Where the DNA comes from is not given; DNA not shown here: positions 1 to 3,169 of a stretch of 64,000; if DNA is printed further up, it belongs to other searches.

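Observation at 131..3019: HD + Hsp90-like ATPase fusion: candidate anti-phage/conflict protein inserted next to ahcY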

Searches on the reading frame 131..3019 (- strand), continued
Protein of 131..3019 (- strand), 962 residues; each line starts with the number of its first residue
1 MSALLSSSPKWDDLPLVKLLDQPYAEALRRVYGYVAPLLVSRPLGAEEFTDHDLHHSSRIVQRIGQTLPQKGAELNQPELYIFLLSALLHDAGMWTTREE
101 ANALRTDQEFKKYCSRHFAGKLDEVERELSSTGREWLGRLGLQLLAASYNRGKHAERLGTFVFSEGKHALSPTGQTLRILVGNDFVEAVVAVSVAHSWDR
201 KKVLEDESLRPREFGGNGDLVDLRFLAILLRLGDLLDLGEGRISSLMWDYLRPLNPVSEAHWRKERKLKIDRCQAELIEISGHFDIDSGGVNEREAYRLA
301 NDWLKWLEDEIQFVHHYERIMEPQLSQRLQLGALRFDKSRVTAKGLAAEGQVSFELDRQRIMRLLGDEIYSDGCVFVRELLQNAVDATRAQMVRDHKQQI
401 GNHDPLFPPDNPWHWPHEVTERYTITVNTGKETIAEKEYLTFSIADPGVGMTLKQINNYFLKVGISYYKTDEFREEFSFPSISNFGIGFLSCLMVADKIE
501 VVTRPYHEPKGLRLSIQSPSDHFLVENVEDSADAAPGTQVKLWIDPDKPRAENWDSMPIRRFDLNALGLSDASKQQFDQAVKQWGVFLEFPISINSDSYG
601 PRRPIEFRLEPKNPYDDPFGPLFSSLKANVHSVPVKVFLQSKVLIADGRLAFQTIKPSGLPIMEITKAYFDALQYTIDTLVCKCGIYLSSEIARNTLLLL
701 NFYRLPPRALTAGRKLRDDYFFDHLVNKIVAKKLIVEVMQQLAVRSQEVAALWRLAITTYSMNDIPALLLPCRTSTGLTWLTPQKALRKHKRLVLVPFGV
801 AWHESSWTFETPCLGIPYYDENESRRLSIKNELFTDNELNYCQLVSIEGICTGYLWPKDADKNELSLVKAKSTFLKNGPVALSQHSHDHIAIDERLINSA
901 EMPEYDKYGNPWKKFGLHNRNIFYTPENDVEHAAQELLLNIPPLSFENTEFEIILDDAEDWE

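Call 8: find_encoding_contigs(protein=P0001, flank=10000, max_places=4)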
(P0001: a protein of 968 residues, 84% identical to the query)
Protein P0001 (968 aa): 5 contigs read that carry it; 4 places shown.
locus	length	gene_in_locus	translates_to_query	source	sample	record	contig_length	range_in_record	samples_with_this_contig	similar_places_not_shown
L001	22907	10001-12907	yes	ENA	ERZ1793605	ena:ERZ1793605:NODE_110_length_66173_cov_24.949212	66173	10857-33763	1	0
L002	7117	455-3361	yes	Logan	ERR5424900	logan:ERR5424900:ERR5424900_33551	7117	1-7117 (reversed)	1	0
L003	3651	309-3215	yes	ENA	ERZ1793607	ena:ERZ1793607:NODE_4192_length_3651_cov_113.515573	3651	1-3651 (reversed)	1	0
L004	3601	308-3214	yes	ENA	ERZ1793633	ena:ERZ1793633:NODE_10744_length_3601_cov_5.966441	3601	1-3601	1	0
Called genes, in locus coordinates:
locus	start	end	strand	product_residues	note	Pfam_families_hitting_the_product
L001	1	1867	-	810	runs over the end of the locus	PF01588:tRNA_bind, PF03483:B3_4, PF03484:B5, PF17759:tRNA_synthFbeta, PF03147:FDX-ACB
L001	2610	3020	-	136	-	PF00293:NUDIX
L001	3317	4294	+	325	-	PF00483:NTP_transferase, PF12804:NTP_transf_3, PF24894:Hexapep_GlmU (weak), PF25084:LbH_EIF2B (weak), PF25087:GMPPB_C (weak)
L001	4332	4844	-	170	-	PF01844:HNH, PF13395:HNH_4, PF14279:HNH_5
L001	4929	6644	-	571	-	PF00149:Metallophos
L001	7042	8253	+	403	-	PF00438:S-AdoMet_synt_N, PF02772:S-AdoMet_synt_M, PF02773:S-AdoMet_synt_C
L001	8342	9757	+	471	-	PF05221:AdoHcyase, PF00670:AdoHcyase_NAD, PF02826:2-Hacid_dh_C (weak), PF07991:KARI_N (weak)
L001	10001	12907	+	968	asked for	PF24391:HD-CE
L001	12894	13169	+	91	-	-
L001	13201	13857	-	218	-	PF06161:DUF975 (faint), PF06790:UPF0259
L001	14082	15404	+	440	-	PF03739:LptF_LptG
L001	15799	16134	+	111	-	PF02656:DUF202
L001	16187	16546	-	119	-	PF03061:4HBT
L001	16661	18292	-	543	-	PF05833:NFACT_N, PF05670:NFACT-R_1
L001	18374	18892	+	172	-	PF00383:dCMP_cyt_deam_1, PF14437:MafB19-deam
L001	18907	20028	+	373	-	PF00383:dCMP_cyt_deam_1, PF14437:MafB19-deam, PF01872:RibD_C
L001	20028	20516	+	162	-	PF07681:DoxX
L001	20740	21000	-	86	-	-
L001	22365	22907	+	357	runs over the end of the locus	PF00005:ABC_tran, PF13304:AAA_21 (weak)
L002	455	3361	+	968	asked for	PF24391:HD-CE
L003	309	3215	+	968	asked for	PF24391:HD-CE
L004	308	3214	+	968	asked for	PF24391:HD-CE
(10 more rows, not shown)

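Call 15: find_related_loci(query=A1, collection=genome_contigs, flank=10000)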
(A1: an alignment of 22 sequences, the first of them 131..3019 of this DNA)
Query A1 (962 aa) in genome_contigs; peptide patterns used: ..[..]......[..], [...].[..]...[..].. (x = any residue, [..] = any of these).
600 stretches matched a pattern (row limit reached: there are more); 448 encode a relative of the query (tblastn E <= 1e-3); the best 80 are kept; 80 distinct loci.
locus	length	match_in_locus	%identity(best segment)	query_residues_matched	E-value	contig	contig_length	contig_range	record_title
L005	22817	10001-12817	38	11-962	3e-179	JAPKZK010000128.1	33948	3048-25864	MAG: Candidatus Aminicenantes bacterium isolate LacPavin_0920_SED2_MAG_46_26 LacPavin_0920_SED2_scaffold_1948293, whole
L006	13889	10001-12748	29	11-952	2e-98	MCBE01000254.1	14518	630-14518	Candidatus Altiarchaeales archaeon WOR_SM1_SCG NODE_58_length_14518_cov_43.6084_ID_203, whole genome shotgun sequence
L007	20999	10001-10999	49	11-345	2e-69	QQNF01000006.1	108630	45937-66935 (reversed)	MAG: Verrucomicrobia bacterium isolate V1-33 Ga0133913_10000232, whole genome shotgun sequence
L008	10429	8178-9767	29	49-595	2e-44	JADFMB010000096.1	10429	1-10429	MAG: Proteobacteria bacterium isolate B56T1B8 B56T1B8_NODE12711, whole genome shotgun sequence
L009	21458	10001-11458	31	49-526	5e-42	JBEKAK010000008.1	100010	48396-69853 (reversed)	MAG: Terriglobia bacterium isolate SPRUCE 110 SPRUCE_110_8, whole genome shotgun sequence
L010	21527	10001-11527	27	27-552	8e-40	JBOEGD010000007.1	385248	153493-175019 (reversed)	MAG: Calditrichia bacterium isolate PBSAbac4 PBSAd_contig_190, whole genome shotgun sequence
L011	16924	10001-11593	26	48-621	1e-38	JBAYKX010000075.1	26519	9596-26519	MAG: Salinivirgaceae bacterium isolate SO_2016_GW1_9 scaffold03221_OW334_2016, whole genome shotgun sequence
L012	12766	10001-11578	29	49-567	5e-38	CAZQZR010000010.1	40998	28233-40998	MAG TPA_asm: uncultured bacterium isolate SRP178699_co1_414 genome assembly, contig: NODE_901_length_40998_cov_15.490462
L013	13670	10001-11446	26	12-527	8e-38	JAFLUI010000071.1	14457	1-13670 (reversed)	MAG: Oscillospiraceae bacterium isolate HAN075 Seq71, whole genome shotgun sequence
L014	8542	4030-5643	25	18-592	3e-37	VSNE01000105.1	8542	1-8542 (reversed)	MAG: Lachnospiraceae bacterium isolate S9761_S13_bin.16 S9761_S13_S9761_S13_bin.16_contig_105, whole genome shotgun sequ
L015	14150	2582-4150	28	8-548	2e-36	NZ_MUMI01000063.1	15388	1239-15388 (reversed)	Amycolatopsis kentuckyensis strain NRRL B-24129 NRRL_B-24129_contig_63, whole genome shotgun sequence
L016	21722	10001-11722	26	48-663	3e-36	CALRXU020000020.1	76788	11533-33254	MAG: Chitinophaga pinensis isolate JJ-LA1A6-383-3-m1-bin304 genome assembly, contig: JJ-LA1A6-383-C39, whole genome shot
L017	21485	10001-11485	27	49-551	6e-36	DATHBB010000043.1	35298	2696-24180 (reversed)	MAG TPA_asm: Pyrinomonadaceae bacterium isolate SMAG_U10705 k141_11665, whole genome shotgun sequence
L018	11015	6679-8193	27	4-527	2e-34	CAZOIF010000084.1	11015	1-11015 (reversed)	MAG TPA_asm: uncultured Eubacterium sp. isolate SRP199465_co1_332 genome assembly, contig: NODE_17239_length_11015_cov_1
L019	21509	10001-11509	28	12-546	2e-34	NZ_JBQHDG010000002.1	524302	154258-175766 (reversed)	Phytohabitans sp. LJ34 LJ34-1_scaffold2, whole genome shotgun sequence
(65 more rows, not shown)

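Call 16: list_cluster_members(proteins=[window:131-3019:-, window:3271-4686:-, window:4770-5984:-, window:8198-8710:+])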
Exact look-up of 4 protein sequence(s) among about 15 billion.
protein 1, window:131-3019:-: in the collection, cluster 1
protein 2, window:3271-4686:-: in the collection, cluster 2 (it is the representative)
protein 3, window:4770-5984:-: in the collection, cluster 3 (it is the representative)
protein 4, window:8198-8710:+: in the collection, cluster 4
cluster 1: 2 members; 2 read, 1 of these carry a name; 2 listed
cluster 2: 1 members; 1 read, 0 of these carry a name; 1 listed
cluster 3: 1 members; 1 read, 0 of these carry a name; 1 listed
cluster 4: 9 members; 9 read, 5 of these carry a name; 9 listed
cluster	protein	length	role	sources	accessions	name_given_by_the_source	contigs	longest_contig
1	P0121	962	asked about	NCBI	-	-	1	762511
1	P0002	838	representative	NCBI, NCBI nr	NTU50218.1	MAG: hypothetical protein HGA87_04930 [Desulfobulbaceae bacterium] | hypothetical protein [Desulfobulbaceae bacterium]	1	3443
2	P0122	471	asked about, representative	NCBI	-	-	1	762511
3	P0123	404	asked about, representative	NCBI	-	-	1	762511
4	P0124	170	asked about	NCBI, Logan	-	-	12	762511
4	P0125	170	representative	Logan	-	-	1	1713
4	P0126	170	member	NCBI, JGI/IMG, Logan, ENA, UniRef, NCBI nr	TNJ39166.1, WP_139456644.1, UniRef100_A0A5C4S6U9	HNH endonuclease [Chlorobaculum thiosulfatiphilum] | 5-methylcytosine-specific restriction endonuclease McrA | HNH endonuclease n=1 Tax=Chlorobaculum thiosulfatiphilum TaxID=115852 ...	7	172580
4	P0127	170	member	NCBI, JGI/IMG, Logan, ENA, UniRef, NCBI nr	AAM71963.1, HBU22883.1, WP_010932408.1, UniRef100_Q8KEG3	MAG TPA: HNH endonuclease [Chlorobaculum sp.] | HNH endonuclease family protein n=1 Tax=Chlorobaculum tepidum (strain ATCC 49652 / DSM ... | HNH endonuclease [Chlorobaculum tepidum]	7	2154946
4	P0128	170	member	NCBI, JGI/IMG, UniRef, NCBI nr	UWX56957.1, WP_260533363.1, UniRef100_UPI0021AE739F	HNH endonuclease [Chlorobaculum sp. MV4-Y] | 5-methylcytosine-specific restriction endonuclease McrA | HNH endonuclease n=1 Tax=Chlorobaculum sp. MV4-Y TaxID=2976335 RepID=UPI0021AE739F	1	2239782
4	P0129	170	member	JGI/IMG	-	5-methylcytosine-specific restriction endonuclease McrA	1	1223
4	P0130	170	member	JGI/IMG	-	5-methylcytosine-specific restriction endonuclease McrA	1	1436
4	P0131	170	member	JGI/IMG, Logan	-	-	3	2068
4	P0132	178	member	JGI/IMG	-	-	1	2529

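Call 26: find_encoding_contigs(protein=P0014, flank=10000, max_places=3)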
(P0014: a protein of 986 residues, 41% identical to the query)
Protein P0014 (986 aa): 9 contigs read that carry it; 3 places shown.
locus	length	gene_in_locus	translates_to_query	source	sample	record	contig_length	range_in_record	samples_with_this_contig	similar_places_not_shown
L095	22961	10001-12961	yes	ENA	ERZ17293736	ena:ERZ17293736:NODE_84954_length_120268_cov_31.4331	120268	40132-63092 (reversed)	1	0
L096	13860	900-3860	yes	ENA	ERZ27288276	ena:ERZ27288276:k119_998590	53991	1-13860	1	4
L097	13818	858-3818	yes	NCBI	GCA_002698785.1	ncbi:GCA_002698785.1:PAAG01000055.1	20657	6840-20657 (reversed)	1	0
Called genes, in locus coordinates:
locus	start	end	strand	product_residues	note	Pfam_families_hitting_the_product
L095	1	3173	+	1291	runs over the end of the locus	PF12969:DUF3857, PF01841:Transglut_core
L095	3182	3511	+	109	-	-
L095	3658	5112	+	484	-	PF12708:Pect-lyase_RHGA_epim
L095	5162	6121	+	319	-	-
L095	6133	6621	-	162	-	-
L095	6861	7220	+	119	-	PF13560:HTH_31, PF01381:HTH_3 (weak)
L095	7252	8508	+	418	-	PF13657:Couple_hipA, PF07804:HipA_C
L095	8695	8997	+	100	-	-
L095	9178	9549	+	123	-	-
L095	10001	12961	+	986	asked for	PF24391:HD-CE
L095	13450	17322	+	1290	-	PF13424:TPR_12, PF24885:TPR_NPHP3, PF13424:TPR_12, PF13424:TPR_12, PF13424:TPR_12, PF13374:TPR_10, PF13424:TPR_12, PF12770:CHAT, +14 more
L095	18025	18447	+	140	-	-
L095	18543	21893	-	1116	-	PF01656:CbiA (weak), PF10609:ParA (weak), PF13614:AAA_31, PF23914:TPR_CcmH_CycH (weak), PF13432:TPR_16 (weak), PF14559:TPR_19, PF23914:TPR_CcmH_CycH, PF13432:TPR_16 (weak), +18 more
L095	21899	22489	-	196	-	PF01582:TIR, PF13676:TIR_2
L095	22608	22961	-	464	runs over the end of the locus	PF13271:DUF4062, PF01510:Amidase_2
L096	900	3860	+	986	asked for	PF24391:HD-CE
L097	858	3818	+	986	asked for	PF24391:HD-CE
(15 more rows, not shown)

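Call 27: find_encoding_contigs(protein=P0025, flank=10000, max_places=2)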
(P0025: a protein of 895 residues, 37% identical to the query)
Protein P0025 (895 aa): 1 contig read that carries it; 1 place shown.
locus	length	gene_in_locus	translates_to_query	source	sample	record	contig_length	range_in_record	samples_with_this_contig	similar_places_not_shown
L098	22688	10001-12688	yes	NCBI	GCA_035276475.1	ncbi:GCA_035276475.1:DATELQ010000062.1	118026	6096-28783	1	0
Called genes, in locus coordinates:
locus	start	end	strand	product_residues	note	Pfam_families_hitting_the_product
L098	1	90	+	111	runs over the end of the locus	PF02627:CMD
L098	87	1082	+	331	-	PF04055:Radical_SAM, PF12345:DUF3641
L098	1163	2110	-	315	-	PF13379:NMT1_2, PF09084:NMT1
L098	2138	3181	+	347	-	PF07396:Porin_O_P (weak)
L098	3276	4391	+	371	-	PF00174:Oxidored_molyb, PF03404:Mo-co_dimer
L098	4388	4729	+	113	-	-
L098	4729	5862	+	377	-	PF13433:Peripla_BP_5, PF13458:Peripla_BP_6, PF01094:ANF_receptor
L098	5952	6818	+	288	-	PF02653:BPD_transp_2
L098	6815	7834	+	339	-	PF02653:BPD_transp_2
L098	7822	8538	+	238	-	PF00005:ABC_tran, PF13304:AAA_21 (faint), PF12399:BCA_ABC_TP_C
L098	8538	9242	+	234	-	PF00005:ABC_tran, PF13304:AAA_21 (faint)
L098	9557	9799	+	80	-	PF13560:HTH_31, PF01381:HTH_3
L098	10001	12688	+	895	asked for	PF24391:HD-CE, PF13589:HATPase_c_3 (weak)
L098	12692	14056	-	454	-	PF00144:Beta-lactamase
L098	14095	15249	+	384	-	-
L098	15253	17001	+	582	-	PF02463:SMC_N (faint), PF24389:ORC-CDC6-like (faint), PF25199:nSTAND_NTPase5 (faint), PF00004:AAA (faint), PF00005:ABC_tran, PF13304:AAA_21 (weak), PF00005:ABC_tran, PF16326:ABC_tran_CTD, +5 more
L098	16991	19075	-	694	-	PF01432:Peptidase_M3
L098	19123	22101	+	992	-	PF25852:DUF6242_C (faint), PF02012:BNR (faint), PF13088:BNR_2 (faint), PF15899:BNR_6 (faint), PF15902:Sortilin-Vps10 (weak)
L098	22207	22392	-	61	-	-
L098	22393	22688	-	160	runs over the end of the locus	-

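Call 28: find_encoding_contigs(protein=P0021, flank=10000, max_places=2)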
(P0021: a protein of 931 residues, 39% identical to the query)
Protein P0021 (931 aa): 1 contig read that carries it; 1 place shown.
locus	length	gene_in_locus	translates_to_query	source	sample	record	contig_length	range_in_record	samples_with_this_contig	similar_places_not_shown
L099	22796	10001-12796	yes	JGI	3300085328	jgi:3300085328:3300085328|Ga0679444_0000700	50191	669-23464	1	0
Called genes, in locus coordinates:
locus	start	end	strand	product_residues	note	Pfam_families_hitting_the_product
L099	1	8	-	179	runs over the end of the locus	-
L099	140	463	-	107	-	-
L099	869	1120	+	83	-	-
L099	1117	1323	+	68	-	-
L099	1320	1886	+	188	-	-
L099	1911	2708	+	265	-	-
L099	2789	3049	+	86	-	-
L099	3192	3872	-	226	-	PF08378:NERD, PF01396:Zn_ribbon_Top1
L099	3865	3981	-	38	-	-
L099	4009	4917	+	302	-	-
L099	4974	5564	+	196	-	-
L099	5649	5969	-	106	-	PF00239:Resolvase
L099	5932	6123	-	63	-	PF00239:Resolvase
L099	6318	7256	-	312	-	-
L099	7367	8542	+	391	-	-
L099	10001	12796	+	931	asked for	PF24391:HD-CE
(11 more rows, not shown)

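Call 46: search_protein_families(library=padloc, alignment_id=A5, max_evalue=1e-10)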
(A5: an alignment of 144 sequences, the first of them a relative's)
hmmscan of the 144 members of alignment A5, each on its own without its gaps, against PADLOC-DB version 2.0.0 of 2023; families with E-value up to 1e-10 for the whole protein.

A. member 1, L005:8955-9263:+ (102 aa): 4 families
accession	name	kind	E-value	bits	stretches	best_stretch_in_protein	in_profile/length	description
PDLC04905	PDC-S09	-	7.3e-26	88.5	1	13-102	11-101/101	-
PDLC04902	PDC-S09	-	2e-21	74.1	1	14-101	12-96/97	-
PDLC04904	PDC-S09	-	4.9e-18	63.3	1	6-90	8-90/104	-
PDLC04906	PDC-S09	-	1.3e-17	62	1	14-99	15-96/98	-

B. families by the number of members that match (of 144 scanned): 226 families (the first 25 are shown)
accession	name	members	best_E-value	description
PDLC03019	MTase_I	5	4.7e-24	Type I methyltransferase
PDLC04134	mad2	4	1.6e-62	mads_2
PDLC03624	REase_MTase_IIG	4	4.1e-24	Type IIG restriction enzyme-methyltransferase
PDLC03032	MTase_I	4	4e-21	Type I methyltransferase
PDLC03025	MTase_I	3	2.2e-202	Type I methyltransferase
PDLC03021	MTase_I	3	3.7e-184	Type I methyltransferase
PDLC03026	MTase_I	3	3e-73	Type I methyltransferase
PDLC03179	Specificity_I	3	6.7e-72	Type I specificity subunit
PDLC03107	Specificity_I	3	1.9e-70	Type I specificity subunit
PDLC03069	Specificity_I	3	2e-66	Type I specificity subunit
PDLC03108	Specificity_I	3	3.5e-63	Type I specificity subunit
PDLC03084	Specificity_I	3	4.6e-63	Type I specificity subunit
PDLC03079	Specificity_I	3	8.4e-61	Type I specificity subunit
PDLC03076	Specificity_I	3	1.3e-60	Type I specificity subunit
PDLC03169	Specificity_I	3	3.2e-56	Type I specificity subunit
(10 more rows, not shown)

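Call 47: search_protein_families(library=pfam, alignment_id=A5, max_evalue=0.00001)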
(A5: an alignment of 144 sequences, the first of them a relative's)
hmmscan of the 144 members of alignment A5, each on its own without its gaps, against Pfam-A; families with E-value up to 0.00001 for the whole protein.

A. member 1, L005:8955-9263:+ (102 aa): 2 families
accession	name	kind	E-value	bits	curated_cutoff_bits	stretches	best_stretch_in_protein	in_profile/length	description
PF01909.29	NTP_transf_2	-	5e-15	56.1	21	1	15-96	6-90/93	Nucleotidyltransferase domain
PF18765.7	Polbeta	-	5.1e-11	43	26.9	1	19-101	8-89/93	Polymerase beta, Nucleotidyltransferase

B. families by the number of members that match (of 144 scanned): 140 families (the first 25 are shown)
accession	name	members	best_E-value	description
PF00072.30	Response_reg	4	9.1e-30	Response regulator receiver domain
PF02384.22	N6_Mtase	3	1.2e-72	N-6 DNA Methylase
PF01420.25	Methylase_S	3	3.3e-33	Type I restriction modification DNA specificity domain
PF00486.34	Trans_reg_C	3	4.1e-26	Transcriptional regulatory protein, C terminal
PF12161.14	HsdM_N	3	1.6e-14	HsdM N-terminal domain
PF07669.17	Eco57I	3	4.8e-09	Eco57I restriction-modification methylase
PF19538.4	DUF6062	2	5.4e-75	Family of unknown function (DUF6062)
PF09820.16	AAA-ATPase_like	2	3.5e-53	Predicted AAA-ATPase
PF00078.32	RVT_1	2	9e-39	Reverse transcriptase (RNA-dependent DNA polymerase)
PF00005.33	ABC_tran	2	1.3e-32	ABC transporter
PF02518.31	HATPase_c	2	3.6e-26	Histidine kinase-, DNA gyrase B-, and HSP90-like ATPase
PF14501.12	HATPase_c_5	2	2.1e-21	GHKL domain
PF05598.16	DUF772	2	3.2e-18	Transposase domain (DUF772)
PF08011.17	PDDEXK_9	2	2.3e-17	PD-(D/E)XK nuclease superfamily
PF01909.29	NTP_transf_2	2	5e-15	Nucleotidyltransferase domain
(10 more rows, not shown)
